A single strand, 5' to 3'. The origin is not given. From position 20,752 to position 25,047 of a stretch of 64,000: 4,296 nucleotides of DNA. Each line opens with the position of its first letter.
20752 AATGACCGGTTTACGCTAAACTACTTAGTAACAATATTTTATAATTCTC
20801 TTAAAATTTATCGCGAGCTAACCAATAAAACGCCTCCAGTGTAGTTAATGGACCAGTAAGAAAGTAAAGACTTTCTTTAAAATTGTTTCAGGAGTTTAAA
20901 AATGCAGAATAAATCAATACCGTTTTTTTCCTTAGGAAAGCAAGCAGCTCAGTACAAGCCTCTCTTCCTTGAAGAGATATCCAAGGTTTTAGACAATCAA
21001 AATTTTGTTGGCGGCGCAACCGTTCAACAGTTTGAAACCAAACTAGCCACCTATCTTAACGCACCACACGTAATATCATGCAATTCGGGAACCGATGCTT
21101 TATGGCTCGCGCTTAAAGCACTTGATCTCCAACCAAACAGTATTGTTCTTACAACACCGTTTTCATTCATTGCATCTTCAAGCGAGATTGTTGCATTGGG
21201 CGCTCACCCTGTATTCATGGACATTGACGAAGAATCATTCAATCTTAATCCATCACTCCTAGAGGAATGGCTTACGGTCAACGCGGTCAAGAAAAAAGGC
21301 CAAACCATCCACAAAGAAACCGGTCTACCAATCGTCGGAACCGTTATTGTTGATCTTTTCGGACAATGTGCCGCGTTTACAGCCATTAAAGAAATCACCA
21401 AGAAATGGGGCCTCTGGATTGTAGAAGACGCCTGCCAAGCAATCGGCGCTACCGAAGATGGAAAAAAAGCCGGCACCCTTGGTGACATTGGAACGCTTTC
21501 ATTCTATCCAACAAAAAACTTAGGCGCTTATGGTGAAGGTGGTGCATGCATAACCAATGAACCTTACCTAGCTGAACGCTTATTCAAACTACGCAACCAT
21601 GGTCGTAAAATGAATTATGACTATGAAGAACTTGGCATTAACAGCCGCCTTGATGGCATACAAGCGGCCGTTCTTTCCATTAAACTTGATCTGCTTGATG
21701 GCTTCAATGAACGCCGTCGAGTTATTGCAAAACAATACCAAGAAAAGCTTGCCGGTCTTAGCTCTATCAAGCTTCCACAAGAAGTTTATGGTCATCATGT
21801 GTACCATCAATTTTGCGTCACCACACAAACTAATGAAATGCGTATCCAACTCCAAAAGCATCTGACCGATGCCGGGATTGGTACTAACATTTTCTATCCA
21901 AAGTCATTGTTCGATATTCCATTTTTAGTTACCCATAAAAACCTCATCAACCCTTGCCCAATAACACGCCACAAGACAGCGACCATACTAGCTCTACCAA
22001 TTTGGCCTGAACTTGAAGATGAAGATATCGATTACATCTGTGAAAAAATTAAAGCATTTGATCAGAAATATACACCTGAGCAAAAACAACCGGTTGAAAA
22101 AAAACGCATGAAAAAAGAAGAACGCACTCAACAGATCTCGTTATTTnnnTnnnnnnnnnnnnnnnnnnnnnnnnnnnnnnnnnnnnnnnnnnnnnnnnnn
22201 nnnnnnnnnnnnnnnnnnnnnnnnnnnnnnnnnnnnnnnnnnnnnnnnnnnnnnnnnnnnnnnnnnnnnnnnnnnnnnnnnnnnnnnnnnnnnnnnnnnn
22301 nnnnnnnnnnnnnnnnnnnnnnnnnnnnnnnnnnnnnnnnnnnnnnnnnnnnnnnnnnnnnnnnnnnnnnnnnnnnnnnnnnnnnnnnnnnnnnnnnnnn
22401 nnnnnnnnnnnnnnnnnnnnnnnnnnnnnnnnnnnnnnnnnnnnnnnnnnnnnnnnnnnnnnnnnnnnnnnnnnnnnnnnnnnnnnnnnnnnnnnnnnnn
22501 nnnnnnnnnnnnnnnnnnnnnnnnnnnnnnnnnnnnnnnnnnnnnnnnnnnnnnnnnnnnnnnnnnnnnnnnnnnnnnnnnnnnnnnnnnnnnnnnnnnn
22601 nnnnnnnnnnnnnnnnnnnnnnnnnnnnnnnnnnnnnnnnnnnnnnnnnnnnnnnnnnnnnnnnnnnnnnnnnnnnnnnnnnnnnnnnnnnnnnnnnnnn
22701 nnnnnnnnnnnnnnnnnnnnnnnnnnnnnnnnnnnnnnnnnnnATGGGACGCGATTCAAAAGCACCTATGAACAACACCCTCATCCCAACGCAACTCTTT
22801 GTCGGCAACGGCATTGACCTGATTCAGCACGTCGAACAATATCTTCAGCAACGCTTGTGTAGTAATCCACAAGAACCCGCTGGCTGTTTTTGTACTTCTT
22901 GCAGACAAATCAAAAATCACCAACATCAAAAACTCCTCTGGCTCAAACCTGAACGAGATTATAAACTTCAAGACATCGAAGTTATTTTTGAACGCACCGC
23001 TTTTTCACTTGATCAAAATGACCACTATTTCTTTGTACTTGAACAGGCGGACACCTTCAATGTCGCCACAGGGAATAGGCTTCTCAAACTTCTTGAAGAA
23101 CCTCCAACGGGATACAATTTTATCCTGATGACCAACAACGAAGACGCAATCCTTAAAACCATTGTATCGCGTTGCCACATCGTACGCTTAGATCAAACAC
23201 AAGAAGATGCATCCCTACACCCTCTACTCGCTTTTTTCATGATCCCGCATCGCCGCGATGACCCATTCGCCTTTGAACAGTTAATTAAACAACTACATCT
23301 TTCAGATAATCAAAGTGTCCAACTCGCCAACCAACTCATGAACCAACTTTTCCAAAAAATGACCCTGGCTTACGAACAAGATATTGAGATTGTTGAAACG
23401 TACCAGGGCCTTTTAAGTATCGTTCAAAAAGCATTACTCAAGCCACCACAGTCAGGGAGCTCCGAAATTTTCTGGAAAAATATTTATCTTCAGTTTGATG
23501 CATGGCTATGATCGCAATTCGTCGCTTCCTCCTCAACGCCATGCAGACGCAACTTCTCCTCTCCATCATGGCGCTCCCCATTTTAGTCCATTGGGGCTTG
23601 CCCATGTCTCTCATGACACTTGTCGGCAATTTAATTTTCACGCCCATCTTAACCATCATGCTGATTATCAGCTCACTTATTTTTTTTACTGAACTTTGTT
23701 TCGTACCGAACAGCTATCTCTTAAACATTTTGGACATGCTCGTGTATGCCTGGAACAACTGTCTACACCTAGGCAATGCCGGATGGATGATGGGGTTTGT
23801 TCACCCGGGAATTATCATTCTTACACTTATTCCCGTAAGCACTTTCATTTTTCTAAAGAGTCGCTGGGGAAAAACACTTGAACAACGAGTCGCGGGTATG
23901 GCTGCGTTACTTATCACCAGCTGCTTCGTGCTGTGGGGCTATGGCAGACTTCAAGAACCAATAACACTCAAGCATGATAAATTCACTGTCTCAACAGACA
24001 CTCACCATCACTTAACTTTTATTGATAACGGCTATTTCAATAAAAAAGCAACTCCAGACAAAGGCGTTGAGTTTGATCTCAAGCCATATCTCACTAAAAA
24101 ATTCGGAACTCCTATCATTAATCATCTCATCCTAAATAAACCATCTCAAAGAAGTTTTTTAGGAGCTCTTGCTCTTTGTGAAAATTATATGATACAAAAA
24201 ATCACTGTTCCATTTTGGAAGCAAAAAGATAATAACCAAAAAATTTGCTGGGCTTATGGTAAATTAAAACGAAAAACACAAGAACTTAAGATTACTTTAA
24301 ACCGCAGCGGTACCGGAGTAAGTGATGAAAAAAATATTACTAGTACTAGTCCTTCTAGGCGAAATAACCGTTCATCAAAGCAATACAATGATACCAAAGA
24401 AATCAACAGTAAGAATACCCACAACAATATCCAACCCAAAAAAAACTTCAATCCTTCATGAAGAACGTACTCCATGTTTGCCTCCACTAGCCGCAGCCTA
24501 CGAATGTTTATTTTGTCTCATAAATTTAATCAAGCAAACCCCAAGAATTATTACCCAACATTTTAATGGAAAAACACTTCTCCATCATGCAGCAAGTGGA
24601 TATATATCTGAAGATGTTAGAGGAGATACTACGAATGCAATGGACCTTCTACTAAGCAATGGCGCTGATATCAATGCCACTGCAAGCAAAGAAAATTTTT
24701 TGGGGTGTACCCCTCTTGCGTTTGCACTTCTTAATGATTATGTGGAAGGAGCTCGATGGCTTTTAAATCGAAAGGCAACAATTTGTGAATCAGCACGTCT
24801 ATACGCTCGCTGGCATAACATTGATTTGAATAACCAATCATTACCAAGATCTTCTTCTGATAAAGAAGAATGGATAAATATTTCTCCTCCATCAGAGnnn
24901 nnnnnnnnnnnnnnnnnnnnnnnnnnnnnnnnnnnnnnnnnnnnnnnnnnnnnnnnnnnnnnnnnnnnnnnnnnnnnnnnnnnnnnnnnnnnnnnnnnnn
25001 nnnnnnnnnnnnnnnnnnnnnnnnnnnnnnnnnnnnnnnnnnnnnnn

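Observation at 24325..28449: Six-gene tandem family of small secreted proteins: signal peptide + Cys-x2-Cys helix + two ankyrin repeats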

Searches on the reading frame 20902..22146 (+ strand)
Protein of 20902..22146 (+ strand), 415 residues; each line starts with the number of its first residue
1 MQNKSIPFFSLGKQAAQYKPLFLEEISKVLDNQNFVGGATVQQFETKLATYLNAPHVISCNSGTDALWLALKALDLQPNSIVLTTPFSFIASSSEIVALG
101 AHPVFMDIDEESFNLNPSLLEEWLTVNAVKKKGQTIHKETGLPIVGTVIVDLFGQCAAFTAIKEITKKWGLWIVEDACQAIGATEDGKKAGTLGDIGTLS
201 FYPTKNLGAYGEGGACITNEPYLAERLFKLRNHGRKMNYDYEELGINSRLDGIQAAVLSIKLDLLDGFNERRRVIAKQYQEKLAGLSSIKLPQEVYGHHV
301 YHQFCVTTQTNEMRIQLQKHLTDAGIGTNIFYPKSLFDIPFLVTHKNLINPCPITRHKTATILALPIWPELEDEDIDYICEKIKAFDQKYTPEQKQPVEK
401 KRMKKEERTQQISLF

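Call 58: find_related_loci(query=window:20902-22146:+, collection=metagenome_contigs, flank=10000)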
Query window:20902-22146:+ (415 aa) in metagenome_contigs; peptide patterns used: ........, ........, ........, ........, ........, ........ (x = any residue, [..] = any of these).
294 stretches matched a pattern; 5 encode a relative of the query (tblastn E <= 1e-3); 5 distinct loci.
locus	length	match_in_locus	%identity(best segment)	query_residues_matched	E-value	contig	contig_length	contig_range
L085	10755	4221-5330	35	1-383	1e-64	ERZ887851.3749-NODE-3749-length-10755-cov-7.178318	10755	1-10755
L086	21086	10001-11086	33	6-386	5e-53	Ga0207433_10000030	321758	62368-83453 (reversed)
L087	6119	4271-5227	28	38-372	5e-32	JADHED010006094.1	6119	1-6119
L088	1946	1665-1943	39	1-93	5e-17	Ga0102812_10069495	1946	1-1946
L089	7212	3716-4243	28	58-239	9e-16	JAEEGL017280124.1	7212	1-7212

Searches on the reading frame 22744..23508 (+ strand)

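Call 44: search_protein_families(library=ncbifam, proteins=[window:22744-23508:+], max_evalue=1)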
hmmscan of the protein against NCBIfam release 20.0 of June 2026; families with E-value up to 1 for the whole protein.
window:22744-23508:+ (255 aa): 60 families (the best 25 are shown)
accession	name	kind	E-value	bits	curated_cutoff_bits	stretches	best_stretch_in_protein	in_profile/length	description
TIGR00678.1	holB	equivalog_domain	3.6e-28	98.4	180.6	1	16-157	16-160/188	DNA polymerase III subunit delta'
NF005972.1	PRK08058.1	equivalog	3.5e-22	79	340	1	28-214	41-231/328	DNA polymerase III subunit delta'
NF004759.0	PRK06090.1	equivalog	6.1e-22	78.4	457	1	22-203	34-218/319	DNA polymerase III subunit delta'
TIGR02397.1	dnaX_nterm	equivalog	1.3e-17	64.1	250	1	39-155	62-179/355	DNA polymerase III subunit gamma/tau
NF005638.0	PRK07399.1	subfamily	1.9e-17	63.3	230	2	95-206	129-238/317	DNA polymerase III subunit delta'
NF005362.0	PRK06871.1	equivalog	1.7e-16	60.3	456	1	23-161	35-176/327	DNA polymerase III subunit delta'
NF004310.0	PRK05707.1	equivalog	4.6e-16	59.1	280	1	22-161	31-174/328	DNA polymerase III subunit delta'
NF004488.0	PRK05818.1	equivalog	4.9e-16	59.2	218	1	9-145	3-140/261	DNA polymerase III subunit delta'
NF005581.0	PRK07276.1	equivalog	2.5e-14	53.5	263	1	32-154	40-165/291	DNA polymerase III subunit delta'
NF005408.0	PRK06964.1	equivalog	4.2e-14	52.6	483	1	69-162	108-201/342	DNA polymerase III subunit delta'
NF011523.0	PRK14962.1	equivalog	5e-14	51.9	576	1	39-155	62-179/474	DNA polymerase III subunits gamma and tau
NF005515.0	PRK07132.1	equivalog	8.7e-14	51.7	204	1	79-161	78-160/301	DNA polymerase III subunit delta'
NF006430.0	PRK08699.1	equivalog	5.9e-13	48.5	481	1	18-159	25-179/325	DNA polymerase III subunit delta'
NF006296.0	PRK08485.1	equivalog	1.1e-12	48.3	140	1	58-218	23-176/206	DNA polymerase III subunit delta'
NF005926.0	PRK07940.1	equivalog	2.4e-12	46.8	300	1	47-156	67-178/394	DNA polymerase III subunit delta'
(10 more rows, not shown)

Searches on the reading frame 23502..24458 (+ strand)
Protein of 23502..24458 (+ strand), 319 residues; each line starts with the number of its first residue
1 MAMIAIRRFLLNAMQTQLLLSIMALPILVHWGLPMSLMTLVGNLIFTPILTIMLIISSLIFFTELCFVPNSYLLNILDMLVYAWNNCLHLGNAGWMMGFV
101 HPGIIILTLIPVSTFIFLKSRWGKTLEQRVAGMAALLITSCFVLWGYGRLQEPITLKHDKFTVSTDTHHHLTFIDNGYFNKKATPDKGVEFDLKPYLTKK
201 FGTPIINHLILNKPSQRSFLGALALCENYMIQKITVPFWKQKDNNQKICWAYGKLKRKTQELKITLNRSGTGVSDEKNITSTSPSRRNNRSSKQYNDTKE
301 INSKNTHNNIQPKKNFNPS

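Call 4: search_protein_families(library=pfam, proteins=[window:23502-24458:+], max_evalue=1)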
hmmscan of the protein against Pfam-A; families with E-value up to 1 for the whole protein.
window:23502-24458:+ (319 aa): 1 family
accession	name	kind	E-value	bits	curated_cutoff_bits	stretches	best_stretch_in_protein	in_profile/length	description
PF03772.21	Competence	-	0.016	15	23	1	13-121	156-269/270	Competence protein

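Call 44: search_protein_families(library=ncbifam, proteins=[window:23502-24458:+], max_evalue=1)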
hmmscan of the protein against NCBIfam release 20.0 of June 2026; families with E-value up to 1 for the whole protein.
window:23502-24458:+ (319 aa): 1 family
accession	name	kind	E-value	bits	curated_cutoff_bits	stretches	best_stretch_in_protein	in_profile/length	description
NF045979.1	ComEC_MAG0480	equivalog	0.85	8.3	150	0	5-87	341-420/461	MAG0480 family ComEC-like protein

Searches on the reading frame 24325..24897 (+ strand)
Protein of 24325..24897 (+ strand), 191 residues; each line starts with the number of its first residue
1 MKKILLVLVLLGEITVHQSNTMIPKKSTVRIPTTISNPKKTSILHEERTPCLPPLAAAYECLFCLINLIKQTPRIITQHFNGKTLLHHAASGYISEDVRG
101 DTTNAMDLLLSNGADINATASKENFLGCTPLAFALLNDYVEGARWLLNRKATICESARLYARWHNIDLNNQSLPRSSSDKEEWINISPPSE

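Call 4: search_protein_families(library=pfam, proteins=[window:24325-24897:+], max_evalue=1)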
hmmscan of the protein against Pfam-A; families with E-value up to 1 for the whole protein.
window:24325-24897:+ (191 aa): 6 families
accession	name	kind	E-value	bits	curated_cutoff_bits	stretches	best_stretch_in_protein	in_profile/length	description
PF12796.13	Ank_2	-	1.7e-08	35.3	27.3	1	56-153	4-86/90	Ankyrin repeats (3 copies)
PF00023.36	Ank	-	7.5e-08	32.7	21.1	2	81-119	1-31/33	Ankyrin repeat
PF13606.12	Ank_3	-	3.1e-06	27.4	22.3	1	127-153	2-28/30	Ankyrin repeat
PF13637.12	Ank_4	-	7.1e-06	26.6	22.7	1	103-147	11-50/50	Ankyrin repeats (many copies)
PF13857.12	Ank_5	-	0.00054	20.7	27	1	109-149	1-38/56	Ankyrin repeats (many copies)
PF12333.14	Ipi1_N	-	0.093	13.7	24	1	76-116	3-43/100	Rix1 complex component involved in 60S ribosome maturation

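Call 9: find_homologous_proteins(query=A2, max_evalue=0.001)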
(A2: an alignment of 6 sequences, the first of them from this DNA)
Query A2 (6 sequences) (173 aa, profile of the alignment): 78 proteins with E <= 0.001 among 3762 candidates.
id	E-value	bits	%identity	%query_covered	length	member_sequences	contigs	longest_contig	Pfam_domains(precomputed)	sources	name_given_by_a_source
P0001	9.2e-56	206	32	21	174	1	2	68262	-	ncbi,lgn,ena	-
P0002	6.1e-49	184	24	61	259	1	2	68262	PF12796.14,PF00023.37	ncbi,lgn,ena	-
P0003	9.1e-36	141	99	71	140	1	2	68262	PF13606.13,PF12796.14,PF00023.37,PF13637.13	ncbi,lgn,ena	-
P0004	6.3e-27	113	27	38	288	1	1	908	PF13606.13,PF13857.13,PF23745.2,PF12796.14,PF00023.37,PF13637.13,PF24521.3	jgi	jgi:ankyrin repeat protein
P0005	2.2e-23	101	39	40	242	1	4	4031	PF13606.13,PF13857.13,PF23745.2,PF12796.14,PF00023.37,PF13637.13,PF24521.3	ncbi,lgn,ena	-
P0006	6.6e-22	96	42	39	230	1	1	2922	PF13606.13,PF13857.13,PF12796.14,PF00023.37,PF13637.13,PF24521.3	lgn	-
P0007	1.2e-21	95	38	40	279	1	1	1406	PF13606.13,PF13857.13,PF23745.2,PF12796.14,PF00023.37,PF13637.13,PF24521.3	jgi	jgi:ankyrin repeat protein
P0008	9.3e-21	92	34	34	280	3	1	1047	PF13606.13,PF13857.13,PF23745.2,PF12796.14,PF00023.37,PF13637.13,PF24521.3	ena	-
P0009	1.0e-19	89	32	49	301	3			PF13606.13,PF13857.13,PF23745.2,PF12796.14,PF00023.37,PF13637.13,PF24521.3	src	-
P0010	4.0e-19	87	39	44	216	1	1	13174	PF13606.13,PF13857.13,PF12796.14,PF00023.37,PF13637.13,PF24521.3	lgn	-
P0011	4.3e-19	87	36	40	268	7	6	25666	PF13606.13,PF13857.13,PF12796.14,PF00023.37,PF13637.13,PF24521.3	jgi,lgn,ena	jgi:ankyrin repeat protein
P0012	6.2e-19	87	33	16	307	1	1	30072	PF13606.13,PF13857.13,PF28177.1,PF12796.14,PF00023.37,PF13637.13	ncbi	-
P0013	7.2e-19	86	35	33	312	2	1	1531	PF13606.13,PF13857.13,PF23745.2,PF12796.14,PF00023.37,PF13637.13,PF24521.3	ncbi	-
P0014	2.8e-18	84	28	62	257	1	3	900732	PF13606.13,PF13857.13,PF12796.14,PF00023.37,PF13637.13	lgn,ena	-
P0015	3.2e-18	84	36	31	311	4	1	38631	PF13606.13,PF13857.13,PF12796.14,PF00023.37,PF13637.13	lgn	-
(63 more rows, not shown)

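Call 35: search_protein_representatives(alignment_id=A2)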
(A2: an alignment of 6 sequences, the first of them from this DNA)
Query: 6 sequences, 169 profile positions. Proteins with E-value up to 0.001 (for the whole library): 447868; up to 1e-10: 169980; up to 1e-30: 18117. The best 150 are listed.
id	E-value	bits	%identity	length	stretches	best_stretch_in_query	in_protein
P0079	2.7e-269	899.6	-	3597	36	65-147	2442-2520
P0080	7.7e-255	852.5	-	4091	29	82-146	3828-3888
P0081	3.4e-212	713.8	-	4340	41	75-149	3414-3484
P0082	2.8e-209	704.3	-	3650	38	49-146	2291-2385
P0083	1.1e-198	669.8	-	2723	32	63-146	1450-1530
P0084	1.6e-192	649.8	-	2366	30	67-148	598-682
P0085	5.6e-188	635.0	-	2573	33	79-151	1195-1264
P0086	1.2e-180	611.1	-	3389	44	48-143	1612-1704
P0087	1.0e-178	604.8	-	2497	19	65-148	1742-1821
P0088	7.5e-175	592.2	-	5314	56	79-146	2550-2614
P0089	2.4e-174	590.6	-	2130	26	80-147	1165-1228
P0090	4.0e-170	576.8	-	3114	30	75-147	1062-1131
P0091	9.8e-165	559.3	-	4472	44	60-142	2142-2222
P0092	1.2e-164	559.1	-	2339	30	82-151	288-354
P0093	1.2e-158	539.5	-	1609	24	81-149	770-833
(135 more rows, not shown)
